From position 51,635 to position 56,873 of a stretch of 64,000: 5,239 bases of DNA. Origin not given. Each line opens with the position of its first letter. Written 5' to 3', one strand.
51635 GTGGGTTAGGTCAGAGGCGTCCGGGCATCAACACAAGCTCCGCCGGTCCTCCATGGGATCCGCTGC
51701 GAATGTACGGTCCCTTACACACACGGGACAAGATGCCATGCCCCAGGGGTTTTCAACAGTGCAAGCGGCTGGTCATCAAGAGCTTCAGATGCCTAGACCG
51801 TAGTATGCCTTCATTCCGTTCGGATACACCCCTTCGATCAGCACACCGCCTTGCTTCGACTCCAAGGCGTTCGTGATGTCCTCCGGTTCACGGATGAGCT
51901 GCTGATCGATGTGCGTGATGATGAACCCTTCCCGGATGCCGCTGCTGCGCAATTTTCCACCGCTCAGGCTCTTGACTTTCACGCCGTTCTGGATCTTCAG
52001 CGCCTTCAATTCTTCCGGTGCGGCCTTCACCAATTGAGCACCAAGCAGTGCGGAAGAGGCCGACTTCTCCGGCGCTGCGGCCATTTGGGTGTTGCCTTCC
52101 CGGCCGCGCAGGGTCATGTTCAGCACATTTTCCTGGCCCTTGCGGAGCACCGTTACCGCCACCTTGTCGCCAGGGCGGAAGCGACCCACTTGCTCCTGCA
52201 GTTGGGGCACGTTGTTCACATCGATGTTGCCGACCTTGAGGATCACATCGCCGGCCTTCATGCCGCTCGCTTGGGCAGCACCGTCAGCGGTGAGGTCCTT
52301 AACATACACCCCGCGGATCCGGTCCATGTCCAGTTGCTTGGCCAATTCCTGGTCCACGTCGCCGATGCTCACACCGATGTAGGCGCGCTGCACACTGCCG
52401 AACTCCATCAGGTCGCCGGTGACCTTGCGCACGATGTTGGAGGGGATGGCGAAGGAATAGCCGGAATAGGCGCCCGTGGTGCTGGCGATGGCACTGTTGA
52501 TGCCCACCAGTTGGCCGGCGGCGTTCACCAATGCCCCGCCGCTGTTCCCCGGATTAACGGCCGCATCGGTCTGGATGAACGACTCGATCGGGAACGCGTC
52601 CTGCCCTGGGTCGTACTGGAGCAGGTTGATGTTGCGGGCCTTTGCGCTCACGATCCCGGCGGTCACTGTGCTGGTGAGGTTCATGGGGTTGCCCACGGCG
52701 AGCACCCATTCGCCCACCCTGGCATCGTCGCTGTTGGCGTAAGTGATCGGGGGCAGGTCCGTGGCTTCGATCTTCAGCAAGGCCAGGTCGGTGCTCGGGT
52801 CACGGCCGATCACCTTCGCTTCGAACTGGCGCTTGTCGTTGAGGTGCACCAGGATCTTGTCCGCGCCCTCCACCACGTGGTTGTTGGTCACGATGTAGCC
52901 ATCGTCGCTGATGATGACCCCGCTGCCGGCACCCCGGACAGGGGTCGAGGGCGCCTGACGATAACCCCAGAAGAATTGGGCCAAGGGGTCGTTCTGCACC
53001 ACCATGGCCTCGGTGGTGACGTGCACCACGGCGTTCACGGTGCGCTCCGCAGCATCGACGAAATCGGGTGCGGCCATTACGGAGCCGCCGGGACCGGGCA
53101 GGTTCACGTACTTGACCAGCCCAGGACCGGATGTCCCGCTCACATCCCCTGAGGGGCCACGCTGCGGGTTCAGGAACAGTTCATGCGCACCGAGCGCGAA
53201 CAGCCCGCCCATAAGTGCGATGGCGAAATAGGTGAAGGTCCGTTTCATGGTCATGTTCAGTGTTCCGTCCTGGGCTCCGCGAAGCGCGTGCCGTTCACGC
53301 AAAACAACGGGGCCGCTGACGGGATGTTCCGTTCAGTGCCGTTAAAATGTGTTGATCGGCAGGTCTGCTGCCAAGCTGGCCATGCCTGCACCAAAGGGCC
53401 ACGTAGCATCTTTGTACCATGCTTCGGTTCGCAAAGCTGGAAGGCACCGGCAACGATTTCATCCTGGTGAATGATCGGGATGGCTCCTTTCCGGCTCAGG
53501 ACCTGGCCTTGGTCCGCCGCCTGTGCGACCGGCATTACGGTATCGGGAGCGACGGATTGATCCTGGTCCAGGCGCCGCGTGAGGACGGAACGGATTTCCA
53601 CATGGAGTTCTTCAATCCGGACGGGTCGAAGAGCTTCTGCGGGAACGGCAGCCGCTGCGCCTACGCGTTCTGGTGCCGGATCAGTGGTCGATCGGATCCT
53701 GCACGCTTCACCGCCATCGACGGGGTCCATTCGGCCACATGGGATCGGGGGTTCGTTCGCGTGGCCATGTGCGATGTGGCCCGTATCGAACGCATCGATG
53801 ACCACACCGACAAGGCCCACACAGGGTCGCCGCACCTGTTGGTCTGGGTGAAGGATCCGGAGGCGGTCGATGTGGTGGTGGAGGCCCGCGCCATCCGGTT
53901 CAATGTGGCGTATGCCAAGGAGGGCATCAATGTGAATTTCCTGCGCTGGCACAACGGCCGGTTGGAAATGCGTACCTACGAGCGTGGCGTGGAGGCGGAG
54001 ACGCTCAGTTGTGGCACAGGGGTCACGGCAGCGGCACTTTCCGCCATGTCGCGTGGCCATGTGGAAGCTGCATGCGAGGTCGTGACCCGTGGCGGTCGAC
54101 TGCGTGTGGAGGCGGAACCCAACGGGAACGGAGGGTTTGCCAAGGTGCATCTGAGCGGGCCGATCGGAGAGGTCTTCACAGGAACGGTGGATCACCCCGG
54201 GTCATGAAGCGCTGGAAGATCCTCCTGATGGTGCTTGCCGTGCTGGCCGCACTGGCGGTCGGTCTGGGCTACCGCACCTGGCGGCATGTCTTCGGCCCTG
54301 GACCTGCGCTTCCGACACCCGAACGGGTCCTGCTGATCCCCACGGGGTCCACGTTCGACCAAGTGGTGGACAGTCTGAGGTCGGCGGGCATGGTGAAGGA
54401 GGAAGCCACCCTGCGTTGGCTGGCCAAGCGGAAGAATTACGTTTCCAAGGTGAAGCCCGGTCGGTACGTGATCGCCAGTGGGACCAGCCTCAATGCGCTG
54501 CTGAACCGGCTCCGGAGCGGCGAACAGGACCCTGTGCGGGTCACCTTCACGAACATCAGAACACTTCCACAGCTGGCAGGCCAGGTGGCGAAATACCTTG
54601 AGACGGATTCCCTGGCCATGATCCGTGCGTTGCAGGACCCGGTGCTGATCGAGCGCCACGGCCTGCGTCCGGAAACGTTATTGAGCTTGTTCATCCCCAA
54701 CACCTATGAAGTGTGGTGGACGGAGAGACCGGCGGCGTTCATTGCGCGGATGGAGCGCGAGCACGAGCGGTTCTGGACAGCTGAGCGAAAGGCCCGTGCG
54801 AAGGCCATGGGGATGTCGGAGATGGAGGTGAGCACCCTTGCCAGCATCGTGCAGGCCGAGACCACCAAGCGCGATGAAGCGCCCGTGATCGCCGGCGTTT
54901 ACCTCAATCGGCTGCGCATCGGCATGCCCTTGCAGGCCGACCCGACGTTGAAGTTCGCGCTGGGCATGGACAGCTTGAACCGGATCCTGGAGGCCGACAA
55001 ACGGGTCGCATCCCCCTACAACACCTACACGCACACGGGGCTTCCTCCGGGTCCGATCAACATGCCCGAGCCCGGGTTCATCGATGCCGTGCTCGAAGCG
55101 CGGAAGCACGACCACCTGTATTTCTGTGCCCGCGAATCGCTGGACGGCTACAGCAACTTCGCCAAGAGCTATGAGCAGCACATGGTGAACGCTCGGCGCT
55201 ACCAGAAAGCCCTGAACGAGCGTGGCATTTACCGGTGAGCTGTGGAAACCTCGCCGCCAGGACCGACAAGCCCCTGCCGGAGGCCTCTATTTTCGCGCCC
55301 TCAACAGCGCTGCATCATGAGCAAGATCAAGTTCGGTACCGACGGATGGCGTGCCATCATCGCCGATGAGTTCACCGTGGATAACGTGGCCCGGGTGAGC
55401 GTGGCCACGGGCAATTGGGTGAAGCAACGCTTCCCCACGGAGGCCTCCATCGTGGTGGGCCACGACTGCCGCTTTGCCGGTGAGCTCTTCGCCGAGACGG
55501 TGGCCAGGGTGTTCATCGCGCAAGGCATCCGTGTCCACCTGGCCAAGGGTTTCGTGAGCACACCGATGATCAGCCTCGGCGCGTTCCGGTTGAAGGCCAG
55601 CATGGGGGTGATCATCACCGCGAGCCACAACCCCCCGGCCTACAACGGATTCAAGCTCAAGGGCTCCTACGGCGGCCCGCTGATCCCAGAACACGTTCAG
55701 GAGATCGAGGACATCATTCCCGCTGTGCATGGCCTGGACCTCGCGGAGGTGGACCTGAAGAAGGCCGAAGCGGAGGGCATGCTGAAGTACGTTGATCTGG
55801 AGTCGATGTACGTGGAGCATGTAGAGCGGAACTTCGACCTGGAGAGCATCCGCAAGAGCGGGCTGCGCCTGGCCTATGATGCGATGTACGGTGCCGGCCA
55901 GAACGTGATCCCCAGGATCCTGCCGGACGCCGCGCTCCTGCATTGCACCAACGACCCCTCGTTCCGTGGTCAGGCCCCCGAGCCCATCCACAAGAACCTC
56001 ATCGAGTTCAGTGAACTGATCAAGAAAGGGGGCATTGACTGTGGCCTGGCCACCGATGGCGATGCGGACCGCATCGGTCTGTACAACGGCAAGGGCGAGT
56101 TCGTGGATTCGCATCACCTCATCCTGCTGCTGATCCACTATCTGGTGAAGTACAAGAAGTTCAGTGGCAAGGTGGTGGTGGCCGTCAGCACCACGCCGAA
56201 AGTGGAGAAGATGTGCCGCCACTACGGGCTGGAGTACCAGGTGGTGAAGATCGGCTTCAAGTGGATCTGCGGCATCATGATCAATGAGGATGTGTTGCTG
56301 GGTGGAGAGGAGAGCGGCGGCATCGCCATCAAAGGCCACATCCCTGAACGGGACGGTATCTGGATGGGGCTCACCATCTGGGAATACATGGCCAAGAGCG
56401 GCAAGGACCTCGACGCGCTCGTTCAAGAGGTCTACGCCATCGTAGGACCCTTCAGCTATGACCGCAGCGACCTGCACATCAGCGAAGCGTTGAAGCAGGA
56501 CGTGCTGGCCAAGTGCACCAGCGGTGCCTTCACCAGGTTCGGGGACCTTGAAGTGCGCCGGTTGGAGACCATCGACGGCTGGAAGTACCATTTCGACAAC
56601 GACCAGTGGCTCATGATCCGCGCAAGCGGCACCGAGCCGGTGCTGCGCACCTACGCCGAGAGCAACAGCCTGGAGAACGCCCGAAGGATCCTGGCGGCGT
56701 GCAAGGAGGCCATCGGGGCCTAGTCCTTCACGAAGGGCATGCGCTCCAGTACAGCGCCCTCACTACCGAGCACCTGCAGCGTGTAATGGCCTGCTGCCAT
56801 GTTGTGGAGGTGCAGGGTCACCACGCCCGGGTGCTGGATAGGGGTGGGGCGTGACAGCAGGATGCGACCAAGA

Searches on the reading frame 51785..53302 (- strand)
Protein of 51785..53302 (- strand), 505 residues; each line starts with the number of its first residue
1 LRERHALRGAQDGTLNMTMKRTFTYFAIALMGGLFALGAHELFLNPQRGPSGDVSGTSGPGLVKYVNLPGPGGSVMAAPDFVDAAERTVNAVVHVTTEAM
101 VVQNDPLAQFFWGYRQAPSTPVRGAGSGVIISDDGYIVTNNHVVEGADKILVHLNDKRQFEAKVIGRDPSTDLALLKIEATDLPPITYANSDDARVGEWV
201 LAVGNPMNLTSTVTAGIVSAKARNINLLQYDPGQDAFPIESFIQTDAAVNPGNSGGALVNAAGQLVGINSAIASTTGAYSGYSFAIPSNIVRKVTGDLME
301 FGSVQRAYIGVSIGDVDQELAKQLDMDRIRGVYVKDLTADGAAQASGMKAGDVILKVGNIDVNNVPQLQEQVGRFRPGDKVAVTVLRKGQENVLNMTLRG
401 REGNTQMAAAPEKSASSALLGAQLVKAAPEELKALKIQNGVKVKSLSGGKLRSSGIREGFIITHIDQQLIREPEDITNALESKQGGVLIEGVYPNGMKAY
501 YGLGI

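Call 39: search_protein_families(library=pfam, proteins=[window:51785-53302:-], max_evalue=0.00001)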
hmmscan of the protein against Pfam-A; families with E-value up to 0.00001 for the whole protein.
window:51785-53302:- (505 aa): 4 families
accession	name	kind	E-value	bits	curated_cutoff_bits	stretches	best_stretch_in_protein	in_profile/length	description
PF13365.12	Trypsin_2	-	2.7e-38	132.4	27.6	1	126-268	1-144/144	Trypsin-like peptidase domain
PF00089.32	Trypsin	-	5.3e-19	69.4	20.6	1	127-292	28-217/220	Trypsin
PF13180.12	PDZ_2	-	3.2e-14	53.4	27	1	308-397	2-79/80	PDZ domain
PF00595.29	PDZ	-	7.1e-12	46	23.2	1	305-385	8-80/81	PDZ domain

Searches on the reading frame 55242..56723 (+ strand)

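Call 39: search_protein_families(library=pfam, proteins=[window:55242-56723:+], max_evalue=0.00001)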
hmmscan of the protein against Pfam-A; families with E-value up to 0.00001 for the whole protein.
window:55242-56723:+ (493 aa): 4 families
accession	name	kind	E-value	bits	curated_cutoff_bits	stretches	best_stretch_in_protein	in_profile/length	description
PF02878.22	PGM_PMM_I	-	1.4e-39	135.3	22.5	1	29-160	2-132/138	Phosphoglucomutase/phosphomannomutase, alpha/beta/alpha domain I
PF02880.22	PGM_PMM_III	-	8.7e-25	87.5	20.7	1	289-398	1-112/115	Phosphoglucomutase/phosphomannomutase, alpha/beta/alpha domain III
PF02879.22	PGM_PMM_II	-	1.3e-22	80.7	29.3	1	189-285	2-103/103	Phosphoglucomutase/phosphomannomutase, alpha/beta/alpha domain II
PF00408.26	PGM_PMM_IV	-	7.4e-09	36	23.1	1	443-486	22-64/68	Phosphoglucomutase/phosphomannomutase, C-terminal domain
